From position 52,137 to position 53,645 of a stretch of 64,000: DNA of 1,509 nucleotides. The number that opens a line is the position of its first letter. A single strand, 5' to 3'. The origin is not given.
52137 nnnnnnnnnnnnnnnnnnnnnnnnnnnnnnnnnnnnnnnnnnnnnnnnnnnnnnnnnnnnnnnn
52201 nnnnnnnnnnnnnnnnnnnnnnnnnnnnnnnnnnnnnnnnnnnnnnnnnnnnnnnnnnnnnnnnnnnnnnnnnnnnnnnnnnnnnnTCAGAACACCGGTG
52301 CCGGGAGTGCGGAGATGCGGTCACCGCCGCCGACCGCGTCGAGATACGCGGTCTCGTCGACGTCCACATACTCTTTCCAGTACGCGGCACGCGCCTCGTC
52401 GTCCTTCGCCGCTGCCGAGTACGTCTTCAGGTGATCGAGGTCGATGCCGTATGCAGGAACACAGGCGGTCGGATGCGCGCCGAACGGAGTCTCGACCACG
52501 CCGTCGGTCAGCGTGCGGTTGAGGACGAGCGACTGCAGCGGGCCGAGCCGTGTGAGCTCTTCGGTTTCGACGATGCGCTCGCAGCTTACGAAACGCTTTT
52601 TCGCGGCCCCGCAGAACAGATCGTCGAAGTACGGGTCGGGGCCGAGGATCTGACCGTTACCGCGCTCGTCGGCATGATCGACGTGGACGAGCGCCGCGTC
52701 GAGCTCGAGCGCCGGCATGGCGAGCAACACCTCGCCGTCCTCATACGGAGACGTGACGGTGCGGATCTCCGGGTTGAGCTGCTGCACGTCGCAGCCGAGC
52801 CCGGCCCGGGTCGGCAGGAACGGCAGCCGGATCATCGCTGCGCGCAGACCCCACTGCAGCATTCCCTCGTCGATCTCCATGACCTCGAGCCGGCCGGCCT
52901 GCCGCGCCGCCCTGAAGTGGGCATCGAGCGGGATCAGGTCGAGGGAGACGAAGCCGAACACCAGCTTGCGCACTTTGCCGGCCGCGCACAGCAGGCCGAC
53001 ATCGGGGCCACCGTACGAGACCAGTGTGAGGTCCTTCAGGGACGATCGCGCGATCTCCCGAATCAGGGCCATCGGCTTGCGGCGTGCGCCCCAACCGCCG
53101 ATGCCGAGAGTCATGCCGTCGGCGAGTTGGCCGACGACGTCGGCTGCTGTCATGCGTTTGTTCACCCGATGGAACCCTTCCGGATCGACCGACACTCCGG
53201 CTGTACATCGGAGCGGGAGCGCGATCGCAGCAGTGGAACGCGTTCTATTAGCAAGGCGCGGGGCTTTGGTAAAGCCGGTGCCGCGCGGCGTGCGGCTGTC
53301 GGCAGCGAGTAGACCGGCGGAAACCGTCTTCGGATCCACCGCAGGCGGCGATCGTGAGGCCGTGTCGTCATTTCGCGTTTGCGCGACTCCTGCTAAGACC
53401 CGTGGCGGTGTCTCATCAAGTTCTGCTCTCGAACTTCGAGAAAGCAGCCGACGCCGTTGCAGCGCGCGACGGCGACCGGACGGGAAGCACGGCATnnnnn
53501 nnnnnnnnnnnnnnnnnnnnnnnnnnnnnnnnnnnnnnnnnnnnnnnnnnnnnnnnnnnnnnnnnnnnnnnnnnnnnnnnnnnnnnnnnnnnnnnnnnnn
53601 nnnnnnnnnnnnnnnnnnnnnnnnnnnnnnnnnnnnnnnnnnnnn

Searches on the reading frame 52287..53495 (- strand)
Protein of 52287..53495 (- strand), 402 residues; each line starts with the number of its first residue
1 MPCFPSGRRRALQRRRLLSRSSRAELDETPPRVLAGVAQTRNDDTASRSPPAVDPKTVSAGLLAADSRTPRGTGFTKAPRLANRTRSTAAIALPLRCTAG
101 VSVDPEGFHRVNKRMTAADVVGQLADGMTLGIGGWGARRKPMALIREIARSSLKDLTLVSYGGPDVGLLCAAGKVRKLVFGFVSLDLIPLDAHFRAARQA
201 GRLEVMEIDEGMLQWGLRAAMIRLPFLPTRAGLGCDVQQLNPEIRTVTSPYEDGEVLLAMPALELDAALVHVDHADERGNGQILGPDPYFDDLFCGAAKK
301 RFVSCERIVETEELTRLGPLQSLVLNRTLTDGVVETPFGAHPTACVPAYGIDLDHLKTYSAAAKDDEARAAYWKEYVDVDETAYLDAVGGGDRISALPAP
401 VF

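Call 17: search_protein_families(library=pfam, proteins=[window:52287-53495:-])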
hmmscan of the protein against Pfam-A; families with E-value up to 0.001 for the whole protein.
window:52287-53495:- (402 aa): 1 family
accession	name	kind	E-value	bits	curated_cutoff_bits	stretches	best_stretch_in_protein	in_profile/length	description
PF01144.29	CoA_trans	-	1.1e-30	107.1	23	1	115-314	2-199/217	Coenzyme A transferase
